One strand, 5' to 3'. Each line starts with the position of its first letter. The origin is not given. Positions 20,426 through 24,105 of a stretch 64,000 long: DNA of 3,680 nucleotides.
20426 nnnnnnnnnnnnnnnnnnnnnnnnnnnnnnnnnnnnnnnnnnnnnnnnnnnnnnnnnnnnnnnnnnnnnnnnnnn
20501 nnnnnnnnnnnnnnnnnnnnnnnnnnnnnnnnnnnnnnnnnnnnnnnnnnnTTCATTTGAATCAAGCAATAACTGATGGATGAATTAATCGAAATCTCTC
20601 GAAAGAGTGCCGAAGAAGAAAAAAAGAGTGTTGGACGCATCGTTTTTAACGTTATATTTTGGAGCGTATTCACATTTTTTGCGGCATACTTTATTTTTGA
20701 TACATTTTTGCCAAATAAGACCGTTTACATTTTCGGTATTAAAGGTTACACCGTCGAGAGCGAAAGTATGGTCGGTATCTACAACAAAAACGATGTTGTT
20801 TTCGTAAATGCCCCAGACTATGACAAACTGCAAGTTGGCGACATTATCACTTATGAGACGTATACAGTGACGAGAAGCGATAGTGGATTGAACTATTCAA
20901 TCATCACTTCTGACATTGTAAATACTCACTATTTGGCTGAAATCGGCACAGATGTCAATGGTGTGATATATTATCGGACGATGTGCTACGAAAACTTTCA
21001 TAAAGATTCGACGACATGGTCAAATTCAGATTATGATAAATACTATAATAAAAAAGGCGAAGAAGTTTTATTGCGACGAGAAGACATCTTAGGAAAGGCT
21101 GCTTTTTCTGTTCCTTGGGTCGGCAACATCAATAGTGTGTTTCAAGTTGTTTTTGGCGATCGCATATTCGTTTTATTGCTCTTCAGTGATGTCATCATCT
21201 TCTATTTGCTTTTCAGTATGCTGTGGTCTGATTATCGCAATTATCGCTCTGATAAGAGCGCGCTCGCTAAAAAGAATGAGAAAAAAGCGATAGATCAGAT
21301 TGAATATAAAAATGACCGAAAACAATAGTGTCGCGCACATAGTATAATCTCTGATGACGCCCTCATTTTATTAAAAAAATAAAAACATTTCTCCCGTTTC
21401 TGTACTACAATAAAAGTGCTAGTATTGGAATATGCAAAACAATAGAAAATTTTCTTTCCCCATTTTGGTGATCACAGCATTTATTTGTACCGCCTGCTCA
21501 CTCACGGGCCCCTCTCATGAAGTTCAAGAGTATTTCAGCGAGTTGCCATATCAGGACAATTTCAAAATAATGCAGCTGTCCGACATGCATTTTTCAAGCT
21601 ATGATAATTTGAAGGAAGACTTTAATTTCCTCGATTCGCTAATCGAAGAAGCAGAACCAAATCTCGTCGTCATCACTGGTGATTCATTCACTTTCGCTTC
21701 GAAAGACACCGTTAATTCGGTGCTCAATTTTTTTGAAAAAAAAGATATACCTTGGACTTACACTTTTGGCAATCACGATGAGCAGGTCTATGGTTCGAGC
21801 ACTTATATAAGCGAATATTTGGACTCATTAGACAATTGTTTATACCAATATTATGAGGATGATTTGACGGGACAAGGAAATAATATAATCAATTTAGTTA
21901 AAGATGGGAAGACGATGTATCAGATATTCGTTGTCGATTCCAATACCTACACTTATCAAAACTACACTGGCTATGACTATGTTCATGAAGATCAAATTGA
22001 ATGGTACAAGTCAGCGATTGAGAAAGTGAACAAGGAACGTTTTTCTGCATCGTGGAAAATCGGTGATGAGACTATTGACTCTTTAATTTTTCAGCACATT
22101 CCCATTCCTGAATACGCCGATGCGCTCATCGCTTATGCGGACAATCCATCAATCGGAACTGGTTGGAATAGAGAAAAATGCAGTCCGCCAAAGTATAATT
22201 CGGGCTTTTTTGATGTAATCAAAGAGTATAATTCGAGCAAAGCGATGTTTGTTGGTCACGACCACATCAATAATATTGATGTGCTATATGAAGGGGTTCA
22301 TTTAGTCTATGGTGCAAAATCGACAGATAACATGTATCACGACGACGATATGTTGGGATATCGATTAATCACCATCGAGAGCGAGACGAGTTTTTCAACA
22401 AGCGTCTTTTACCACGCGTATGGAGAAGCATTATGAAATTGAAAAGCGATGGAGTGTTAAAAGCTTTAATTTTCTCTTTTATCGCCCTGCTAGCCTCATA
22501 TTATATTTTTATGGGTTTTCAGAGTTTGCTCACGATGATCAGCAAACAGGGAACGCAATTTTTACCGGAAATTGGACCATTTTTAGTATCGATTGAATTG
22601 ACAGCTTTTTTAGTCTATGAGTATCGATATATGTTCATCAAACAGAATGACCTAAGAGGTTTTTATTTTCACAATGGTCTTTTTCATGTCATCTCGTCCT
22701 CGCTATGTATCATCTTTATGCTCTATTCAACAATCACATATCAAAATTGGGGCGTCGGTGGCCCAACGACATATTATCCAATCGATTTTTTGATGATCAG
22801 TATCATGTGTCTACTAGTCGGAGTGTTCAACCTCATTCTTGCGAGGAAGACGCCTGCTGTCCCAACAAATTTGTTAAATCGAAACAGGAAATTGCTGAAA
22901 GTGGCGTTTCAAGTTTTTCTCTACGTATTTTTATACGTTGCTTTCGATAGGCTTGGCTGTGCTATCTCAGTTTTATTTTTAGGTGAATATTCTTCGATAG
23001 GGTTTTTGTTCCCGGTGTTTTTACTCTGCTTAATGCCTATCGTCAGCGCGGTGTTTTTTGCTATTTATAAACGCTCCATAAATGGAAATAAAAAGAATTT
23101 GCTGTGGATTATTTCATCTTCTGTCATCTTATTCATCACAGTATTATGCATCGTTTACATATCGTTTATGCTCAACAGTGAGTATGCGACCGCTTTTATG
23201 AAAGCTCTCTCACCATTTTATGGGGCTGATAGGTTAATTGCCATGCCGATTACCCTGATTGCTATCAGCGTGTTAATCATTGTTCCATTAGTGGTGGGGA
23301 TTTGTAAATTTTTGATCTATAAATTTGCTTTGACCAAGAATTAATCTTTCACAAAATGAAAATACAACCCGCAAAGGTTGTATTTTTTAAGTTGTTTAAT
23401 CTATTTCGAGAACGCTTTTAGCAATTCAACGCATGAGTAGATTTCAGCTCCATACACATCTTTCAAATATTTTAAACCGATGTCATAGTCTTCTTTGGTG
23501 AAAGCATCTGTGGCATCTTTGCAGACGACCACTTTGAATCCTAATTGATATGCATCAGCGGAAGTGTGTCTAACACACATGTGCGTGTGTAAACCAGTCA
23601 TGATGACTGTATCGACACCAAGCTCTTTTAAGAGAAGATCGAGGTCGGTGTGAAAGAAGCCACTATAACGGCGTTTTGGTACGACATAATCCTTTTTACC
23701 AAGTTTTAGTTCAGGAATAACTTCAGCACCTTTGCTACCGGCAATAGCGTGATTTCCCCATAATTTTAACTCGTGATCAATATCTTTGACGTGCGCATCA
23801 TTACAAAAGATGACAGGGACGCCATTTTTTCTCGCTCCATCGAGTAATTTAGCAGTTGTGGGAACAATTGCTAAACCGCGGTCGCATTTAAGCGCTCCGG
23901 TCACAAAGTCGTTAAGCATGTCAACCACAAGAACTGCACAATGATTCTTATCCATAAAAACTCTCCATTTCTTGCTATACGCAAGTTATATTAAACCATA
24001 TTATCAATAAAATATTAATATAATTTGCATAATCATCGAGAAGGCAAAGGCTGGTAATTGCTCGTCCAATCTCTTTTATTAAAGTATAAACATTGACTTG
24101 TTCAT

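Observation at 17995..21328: Candidate undescribed SipW-dependent fibre/pilus system: TasA-like pilin + multi-CBM adhesin + two SipW paralogs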

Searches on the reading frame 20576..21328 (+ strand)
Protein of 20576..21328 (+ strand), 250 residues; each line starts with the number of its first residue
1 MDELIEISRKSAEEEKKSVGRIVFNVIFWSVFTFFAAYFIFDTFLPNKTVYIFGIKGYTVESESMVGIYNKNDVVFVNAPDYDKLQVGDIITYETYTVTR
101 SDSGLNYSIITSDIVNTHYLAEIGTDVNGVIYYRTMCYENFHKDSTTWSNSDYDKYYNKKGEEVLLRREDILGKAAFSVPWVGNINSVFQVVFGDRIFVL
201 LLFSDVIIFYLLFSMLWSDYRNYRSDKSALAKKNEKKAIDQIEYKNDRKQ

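Call 3: search_protein_families(library=pfam, proteins=[window:20576-21328:+], max_evalue=1)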
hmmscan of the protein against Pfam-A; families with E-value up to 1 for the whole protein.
window:20576-21328:+ (250 aa): 3 families
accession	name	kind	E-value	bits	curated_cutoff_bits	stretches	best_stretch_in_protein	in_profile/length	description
PF10502.14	Peptidase_S26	-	0.028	14.8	22.9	1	48-93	16-63/168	Signal peptidase, peptidase S26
PF05620.16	TMEM208_SND2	-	0.17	12.2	22.9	0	177-236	95-152/167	SRP-independent targeting protein 2/TMEM208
PF19388.4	DUF5963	-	0.49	11.1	23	1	22-78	5-63/83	Family of unknown function (DUF5963)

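Call 4: search_protein_families(library=ncbifam, proteins=[window:20576-21328:+], max_evalue=1)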
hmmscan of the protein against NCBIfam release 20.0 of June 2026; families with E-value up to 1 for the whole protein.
window:20576-21328:+ (250 aa): 6 families
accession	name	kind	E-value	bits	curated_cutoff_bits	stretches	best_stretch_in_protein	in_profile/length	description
TIGR02228.1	sigpep_I_arch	equivalog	1.3e-08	34.8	51.85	1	23-97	6-73/158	signal peptidase I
TIGR02227.1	sigpep_I_bact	equivalog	4.2e-05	23.5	47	1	40-95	5-62/162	signal peptidase I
NF046067.1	SigPepSipWBacil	equivalog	0.0002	21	190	1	21-237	6-186/189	signal peptidase I SipW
NF010246.0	PRK13693.1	equivalog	0.097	12.6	203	1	81-124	5-47/142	(3R)-hydroxyacyl-ACP dehydratase subunit HadB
NF033904.1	LlsX_fam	subfamily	0.28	11.4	29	0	22-77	14-71/90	LlsX family protein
NF047991.1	RP671aFamTckup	equivalog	0.42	10.7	120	0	9-42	23-56/80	RP671a family tick cell line-upregulated protein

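Call 6: search_solved_structures(query=window:20576-21328:+, max_evalue=10, show_alignments=3)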
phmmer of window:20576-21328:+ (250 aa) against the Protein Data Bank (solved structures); distinct sequences matched with E-value up to 10: 4.
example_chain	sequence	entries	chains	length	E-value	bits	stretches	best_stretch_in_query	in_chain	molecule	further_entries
3a0s_A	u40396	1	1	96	0.15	15.1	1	156-224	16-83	Sensor protein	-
4ic5_A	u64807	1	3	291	0.25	14.4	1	61-130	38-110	Protease Do-like 5, chloroplastic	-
3a0v_A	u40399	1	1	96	0.39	13.8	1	156-224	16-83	Sensor protein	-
9sij_A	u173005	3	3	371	0.46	13.5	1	70-128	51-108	Tail spike protein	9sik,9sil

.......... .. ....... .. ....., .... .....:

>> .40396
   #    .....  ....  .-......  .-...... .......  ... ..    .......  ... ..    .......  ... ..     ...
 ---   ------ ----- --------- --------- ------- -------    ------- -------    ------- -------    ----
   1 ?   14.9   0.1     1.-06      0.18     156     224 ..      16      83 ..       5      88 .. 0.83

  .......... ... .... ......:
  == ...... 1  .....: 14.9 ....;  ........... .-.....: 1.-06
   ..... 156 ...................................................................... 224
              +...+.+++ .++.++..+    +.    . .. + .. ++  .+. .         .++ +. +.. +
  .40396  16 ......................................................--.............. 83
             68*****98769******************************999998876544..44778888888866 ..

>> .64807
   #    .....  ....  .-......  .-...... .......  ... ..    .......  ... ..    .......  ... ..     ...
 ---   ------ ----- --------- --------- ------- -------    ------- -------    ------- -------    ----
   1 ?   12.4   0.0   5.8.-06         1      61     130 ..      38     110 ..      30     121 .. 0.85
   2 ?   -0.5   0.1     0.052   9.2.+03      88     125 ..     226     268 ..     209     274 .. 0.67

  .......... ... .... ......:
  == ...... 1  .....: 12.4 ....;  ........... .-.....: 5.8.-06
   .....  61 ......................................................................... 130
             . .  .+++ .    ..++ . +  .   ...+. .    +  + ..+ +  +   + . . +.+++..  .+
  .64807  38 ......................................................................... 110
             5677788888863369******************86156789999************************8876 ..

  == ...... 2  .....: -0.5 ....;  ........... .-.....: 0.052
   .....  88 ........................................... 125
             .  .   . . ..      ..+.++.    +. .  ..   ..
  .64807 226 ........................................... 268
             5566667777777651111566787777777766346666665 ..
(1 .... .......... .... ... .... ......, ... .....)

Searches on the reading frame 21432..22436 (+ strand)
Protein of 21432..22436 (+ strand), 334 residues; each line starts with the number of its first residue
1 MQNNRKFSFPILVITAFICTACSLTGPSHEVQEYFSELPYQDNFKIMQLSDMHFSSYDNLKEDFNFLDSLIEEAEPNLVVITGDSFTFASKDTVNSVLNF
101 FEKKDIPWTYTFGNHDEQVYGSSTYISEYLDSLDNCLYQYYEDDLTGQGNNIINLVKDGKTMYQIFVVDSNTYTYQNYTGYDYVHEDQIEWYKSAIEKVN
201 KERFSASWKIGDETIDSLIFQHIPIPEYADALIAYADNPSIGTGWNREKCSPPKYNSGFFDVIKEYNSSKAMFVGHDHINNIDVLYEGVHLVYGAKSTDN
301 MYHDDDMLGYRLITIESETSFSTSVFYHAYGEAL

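Call 51: search_protein_families(library=pfam, proteins=[window:21432-22436:+], max_evalue=0.001)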
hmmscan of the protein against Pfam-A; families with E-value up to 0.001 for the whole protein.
window:21432-22436:+ (334 aa): 2 families
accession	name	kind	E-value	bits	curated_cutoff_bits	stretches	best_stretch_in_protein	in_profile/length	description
PF00149.33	Metallophos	-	2.9e-13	51.1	21.5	1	44-279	1-190/191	Calcineurin-like phosphoesterase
PF12850.12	Metallophos_2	-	0.00025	21.5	27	0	45-126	2-71/154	Calcineurin-like phosphoesterase superfamily domain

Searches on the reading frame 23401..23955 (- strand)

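Call 51: search_protein_families(library=pfam, proteins=[window:23401-23955:-], max_evalue=0.001)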
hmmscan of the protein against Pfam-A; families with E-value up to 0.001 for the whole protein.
window:23401-23955:- (184 aa): 1 family
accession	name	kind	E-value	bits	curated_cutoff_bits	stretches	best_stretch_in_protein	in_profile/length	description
PF00857.26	Isochorismatase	-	3.8e-45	154.5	27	1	6-167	1-166/175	Isochorismatase domain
